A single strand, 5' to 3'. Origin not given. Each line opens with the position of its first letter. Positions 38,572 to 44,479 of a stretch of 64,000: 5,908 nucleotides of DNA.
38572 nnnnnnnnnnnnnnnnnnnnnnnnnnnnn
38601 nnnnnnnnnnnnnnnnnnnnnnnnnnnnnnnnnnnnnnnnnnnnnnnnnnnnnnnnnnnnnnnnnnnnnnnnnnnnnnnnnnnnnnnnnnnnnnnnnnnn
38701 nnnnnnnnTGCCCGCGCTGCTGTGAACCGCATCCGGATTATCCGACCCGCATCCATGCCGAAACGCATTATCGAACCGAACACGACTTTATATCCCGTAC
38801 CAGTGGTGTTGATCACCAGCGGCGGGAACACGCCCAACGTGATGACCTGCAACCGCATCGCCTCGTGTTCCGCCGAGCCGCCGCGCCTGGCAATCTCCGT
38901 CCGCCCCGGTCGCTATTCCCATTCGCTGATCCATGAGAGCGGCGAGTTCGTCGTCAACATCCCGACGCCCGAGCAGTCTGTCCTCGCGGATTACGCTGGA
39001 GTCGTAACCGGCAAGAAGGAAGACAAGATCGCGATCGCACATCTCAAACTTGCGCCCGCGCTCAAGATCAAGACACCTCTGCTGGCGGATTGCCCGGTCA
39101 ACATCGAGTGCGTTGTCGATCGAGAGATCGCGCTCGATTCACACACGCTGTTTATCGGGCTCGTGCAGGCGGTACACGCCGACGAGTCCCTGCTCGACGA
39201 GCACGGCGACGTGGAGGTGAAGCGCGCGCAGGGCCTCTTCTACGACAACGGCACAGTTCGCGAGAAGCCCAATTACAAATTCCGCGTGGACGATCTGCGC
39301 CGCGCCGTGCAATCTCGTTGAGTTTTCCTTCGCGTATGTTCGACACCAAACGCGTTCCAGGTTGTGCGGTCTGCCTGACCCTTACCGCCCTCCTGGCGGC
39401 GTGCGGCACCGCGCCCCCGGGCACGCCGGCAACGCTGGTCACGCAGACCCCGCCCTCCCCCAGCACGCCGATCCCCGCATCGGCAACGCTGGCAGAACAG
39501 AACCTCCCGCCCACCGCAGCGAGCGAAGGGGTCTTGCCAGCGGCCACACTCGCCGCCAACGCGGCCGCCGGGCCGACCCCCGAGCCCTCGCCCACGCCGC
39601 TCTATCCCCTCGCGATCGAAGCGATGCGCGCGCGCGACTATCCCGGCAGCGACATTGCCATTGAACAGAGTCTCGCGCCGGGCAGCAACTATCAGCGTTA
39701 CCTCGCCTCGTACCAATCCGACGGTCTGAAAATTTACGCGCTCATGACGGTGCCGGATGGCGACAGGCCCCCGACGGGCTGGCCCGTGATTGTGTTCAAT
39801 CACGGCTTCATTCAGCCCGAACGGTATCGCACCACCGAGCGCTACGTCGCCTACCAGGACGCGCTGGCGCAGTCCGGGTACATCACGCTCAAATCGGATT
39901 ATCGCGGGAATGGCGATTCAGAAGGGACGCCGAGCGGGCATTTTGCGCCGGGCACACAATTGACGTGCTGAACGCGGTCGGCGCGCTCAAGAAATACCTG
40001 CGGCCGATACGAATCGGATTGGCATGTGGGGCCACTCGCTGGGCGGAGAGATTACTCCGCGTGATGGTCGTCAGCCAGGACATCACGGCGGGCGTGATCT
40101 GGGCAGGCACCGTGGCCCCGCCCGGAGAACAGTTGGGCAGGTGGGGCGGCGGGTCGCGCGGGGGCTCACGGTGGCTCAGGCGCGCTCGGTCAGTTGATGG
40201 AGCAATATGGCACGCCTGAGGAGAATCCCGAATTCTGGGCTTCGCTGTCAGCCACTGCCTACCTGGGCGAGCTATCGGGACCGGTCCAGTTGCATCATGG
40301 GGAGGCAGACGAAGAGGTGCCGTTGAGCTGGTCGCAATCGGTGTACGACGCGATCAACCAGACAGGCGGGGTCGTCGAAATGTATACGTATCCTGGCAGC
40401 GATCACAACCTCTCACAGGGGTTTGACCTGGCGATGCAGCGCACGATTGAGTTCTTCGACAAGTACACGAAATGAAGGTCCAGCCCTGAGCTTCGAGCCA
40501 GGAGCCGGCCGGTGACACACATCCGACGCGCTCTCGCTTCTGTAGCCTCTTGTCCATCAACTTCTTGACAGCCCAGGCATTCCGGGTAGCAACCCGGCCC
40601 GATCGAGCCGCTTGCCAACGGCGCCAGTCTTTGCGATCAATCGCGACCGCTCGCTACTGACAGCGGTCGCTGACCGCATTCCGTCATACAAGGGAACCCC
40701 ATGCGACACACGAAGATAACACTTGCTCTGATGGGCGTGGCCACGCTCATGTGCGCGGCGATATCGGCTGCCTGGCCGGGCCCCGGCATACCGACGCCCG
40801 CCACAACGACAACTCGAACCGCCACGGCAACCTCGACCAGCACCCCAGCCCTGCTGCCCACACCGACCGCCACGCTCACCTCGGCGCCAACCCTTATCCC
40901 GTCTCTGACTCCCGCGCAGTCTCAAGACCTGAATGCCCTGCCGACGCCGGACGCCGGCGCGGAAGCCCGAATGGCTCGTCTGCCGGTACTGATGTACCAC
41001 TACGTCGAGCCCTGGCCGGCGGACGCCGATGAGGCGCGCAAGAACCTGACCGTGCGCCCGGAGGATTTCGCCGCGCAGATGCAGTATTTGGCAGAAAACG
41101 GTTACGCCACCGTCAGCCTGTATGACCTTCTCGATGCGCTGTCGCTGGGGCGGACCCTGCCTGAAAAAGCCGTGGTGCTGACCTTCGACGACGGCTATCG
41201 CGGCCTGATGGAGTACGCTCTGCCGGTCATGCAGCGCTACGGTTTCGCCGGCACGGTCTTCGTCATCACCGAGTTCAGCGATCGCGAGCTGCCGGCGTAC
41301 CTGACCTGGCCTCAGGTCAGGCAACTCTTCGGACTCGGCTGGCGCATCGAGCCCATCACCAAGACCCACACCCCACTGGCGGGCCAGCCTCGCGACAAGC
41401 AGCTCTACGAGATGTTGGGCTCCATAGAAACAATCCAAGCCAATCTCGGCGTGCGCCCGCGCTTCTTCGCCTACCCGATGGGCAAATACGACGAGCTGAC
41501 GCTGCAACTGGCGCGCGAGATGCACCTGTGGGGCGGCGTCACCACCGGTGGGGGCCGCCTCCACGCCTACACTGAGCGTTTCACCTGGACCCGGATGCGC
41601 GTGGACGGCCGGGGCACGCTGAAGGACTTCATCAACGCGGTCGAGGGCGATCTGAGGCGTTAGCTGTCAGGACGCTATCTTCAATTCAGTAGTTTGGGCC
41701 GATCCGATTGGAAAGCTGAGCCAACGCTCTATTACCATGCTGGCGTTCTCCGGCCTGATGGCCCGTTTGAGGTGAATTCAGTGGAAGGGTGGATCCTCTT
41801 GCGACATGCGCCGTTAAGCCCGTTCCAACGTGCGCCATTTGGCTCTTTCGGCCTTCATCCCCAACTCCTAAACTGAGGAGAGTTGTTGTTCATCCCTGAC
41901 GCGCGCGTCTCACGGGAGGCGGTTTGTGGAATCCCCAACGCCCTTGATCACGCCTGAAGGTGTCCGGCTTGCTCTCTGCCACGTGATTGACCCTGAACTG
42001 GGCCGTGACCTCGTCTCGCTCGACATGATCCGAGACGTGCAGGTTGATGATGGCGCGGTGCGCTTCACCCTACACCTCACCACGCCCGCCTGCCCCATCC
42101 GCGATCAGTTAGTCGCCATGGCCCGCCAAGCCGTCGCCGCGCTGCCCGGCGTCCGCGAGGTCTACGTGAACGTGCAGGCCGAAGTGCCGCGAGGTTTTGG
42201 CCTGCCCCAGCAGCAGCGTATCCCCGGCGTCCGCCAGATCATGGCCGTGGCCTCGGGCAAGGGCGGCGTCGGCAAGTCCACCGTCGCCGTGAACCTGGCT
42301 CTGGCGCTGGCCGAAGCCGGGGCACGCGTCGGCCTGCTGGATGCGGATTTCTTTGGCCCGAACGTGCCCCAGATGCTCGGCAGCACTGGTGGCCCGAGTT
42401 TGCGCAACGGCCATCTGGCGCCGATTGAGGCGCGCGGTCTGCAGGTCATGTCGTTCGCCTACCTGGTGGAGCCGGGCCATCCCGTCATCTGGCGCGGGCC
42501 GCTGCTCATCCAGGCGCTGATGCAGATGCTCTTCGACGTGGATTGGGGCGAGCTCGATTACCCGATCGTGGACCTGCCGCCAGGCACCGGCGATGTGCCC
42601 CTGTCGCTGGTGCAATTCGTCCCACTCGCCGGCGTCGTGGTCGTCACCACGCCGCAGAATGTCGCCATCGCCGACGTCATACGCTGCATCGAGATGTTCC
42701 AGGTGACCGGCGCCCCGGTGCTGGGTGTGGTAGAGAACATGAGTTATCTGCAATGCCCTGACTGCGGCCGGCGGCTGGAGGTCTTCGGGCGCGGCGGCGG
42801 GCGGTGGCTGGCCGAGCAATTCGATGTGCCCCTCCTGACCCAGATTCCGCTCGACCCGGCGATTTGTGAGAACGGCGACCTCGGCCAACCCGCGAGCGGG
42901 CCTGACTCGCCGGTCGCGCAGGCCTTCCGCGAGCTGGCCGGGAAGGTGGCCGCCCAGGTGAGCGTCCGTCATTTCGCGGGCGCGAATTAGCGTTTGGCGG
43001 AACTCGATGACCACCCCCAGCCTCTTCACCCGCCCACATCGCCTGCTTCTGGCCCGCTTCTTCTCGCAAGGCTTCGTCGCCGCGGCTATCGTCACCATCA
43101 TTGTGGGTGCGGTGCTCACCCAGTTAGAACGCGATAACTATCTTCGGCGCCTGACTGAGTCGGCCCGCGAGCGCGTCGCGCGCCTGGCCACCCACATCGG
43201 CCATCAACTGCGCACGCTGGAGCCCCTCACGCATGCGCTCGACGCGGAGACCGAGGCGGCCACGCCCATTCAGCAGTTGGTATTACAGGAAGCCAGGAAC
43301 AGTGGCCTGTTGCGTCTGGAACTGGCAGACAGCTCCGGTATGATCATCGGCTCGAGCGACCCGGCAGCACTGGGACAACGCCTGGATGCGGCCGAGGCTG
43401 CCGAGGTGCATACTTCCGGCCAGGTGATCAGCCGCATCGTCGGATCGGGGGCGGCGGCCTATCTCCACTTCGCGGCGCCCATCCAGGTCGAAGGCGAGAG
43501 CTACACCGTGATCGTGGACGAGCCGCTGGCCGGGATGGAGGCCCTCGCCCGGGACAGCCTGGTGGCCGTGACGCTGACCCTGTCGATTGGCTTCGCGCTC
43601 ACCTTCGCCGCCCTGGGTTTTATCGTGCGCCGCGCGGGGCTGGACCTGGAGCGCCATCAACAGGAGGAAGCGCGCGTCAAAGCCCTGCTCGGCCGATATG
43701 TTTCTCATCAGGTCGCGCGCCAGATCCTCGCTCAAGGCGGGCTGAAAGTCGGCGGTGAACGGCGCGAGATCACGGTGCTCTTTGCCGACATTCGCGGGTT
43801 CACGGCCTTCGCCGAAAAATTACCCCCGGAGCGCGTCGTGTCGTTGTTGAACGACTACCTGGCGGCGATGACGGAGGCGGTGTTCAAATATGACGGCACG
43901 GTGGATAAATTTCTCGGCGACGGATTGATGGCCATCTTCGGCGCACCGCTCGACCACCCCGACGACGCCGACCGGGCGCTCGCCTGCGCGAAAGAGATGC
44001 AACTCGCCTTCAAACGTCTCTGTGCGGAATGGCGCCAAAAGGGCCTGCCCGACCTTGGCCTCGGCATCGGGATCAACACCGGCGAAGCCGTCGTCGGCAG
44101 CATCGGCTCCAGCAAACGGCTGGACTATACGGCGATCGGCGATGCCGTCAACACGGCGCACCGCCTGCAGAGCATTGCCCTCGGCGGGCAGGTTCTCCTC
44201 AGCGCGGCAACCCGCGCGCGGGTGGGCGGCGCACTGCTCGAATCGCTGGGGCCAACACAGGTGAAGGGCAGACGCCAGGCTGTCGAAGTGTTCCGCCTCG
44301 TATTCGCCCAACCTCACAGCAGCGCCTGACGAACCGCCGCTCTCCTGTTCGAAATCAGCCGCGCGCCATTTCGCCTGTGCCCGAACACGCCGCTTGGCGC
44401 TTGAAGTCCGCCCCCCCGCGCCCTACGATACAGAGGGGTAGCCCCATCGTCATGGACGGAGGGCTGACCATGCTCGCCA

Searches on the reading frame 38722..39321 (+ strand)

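Call 10: search_protein_families(library=pfam, proteins=[window:38722-39321:+], max_evalue=0.00001)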
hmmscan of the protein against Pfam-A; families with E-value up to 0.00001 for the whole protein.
window:38722-39321:+ (199 aa): 1 family
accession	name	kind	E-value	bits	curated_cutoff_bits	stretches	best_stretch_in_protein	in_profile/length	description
PF01613.24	Flavin_Reduct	-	1.4e-34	119.8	27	1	24-177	4-147/153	Flavin reductase like domain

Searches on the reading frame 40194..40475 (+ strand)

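Call 10: search_protein_families(library=pfam, proteins=[window:40194-40475:+], max_evalue=0.00001)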
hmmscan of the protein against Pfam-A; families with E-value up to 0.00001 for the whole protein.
window:40194-40475:+ (93 aa): 1 family
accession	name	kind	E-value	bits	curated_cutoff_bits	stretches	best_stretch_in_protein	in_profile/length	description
PF00326.27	Peptidase_S9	-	8.1e-09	35.7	22.6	1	3-92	117-210/213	Prolyl oligopeptidase family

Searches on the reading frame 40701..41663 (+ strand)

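Call 10: search_protein_families(library=pfam, proteins=[window:40701-41663:+], max_evalue=0.00001)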
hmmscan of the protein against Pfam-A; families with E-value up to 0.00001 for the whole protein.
window:40701-41663:+ (320 aa): 1 family
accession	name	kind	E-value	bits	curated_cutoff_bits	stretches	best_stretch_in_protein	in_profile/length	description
PF01522.26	Polysacc_deac_1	-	1.1e-23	84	23.1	1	152-275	3-120/124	Polysaccharide deacetylase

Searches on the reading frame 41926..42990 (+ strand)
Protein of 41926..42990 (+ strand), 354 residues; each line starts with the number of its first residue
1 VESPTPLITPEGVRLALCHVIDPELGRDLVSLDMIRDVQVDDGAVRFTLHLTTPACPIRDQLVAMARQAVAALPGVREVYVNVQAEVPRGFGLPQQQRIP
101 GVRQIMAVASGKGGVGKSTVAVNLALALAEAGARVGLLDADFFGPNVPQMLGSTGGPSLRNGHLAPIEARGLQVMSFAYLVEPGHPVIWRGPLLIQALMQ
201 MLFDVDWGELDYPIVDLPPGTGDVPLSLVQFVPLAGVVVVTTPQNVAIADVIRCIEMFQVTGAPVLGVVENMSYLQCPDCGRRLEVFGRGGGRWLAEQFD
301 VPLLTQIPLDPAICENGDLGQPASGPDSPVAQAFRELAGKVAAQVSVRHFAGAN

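Call 10: search_protein_families(library=pfam, proteins=[window:41926-42990:+], max_evalue=0.00001)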
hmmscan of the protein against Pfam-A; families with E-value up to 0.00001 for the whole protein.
window:41926-42990:+ (354 aa): 6 families
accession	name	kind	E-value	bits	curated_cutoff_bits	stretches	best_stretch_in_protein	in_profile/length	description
PF10609.15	ParA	-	7.5e-93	310.9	27.1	1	102-341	2-245/246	NUBPL iron-transfer P-loop NTPase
PF01883.24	FeS_assembly_P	-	7.3e-22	77.9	23.5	1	13-80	4-72/73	Iron-sulfur cluster assembly protein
PF01656.29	CbiA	-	1.4e-12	48.1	25.4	1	107-258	2-62/125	CobQ/CobB/MinD/ParA nucleotide binding domain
PF13614.12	AAA_31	-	2.2e-09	37.9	27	1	104-141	2-39/177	AAA domain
PF09140.17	MipZ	-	1e-06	28.7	20.7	1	105-142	2-39/262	ATPase MipZ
PF00142.24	Fer4_NifH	-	4.1e-06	26.9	25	0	110-138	6-34/271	4Fe-4S iron sulfur cluster binding proteins, NifH/frxC family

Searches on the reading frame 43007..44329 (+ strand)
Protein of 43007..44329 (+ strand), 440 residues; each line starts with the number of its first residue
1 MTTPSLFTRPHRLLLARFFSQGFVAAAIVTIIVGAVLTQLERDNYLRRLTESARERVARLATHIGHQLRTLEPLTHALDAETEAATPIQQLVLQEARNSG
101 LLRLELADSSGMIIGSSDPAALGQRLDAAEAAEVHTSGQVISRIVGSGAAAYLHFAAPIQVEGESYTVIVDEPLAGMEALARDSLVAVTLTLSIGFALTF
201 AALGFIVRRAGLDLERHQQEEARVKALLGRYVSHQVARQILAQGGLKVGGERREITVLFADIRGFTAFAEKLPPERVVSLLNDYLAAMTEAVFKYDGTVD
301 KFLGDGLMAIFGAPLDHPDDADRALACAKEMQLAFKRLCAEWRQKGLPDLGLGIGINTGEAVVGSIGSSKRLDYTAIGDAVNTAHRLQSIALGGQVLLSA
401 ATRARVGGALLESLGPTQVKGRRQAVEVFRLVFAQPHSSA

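Call 10: search_protein_families(library=pfam, proteins=[window:43007-44329:+], max_evalue=0.00001)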
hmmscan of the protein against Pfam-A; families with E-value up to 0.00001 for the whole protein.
window:43007-44329:+ (440 aa): 1 family
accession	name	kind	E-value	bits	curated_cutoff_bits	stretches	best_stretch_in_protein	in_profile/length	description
PF00211.25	Guanylate_cyc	-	3.2e-28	99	21.9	1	253-428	7-178/183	Adenylate and Guanylate cyclase catalytic domain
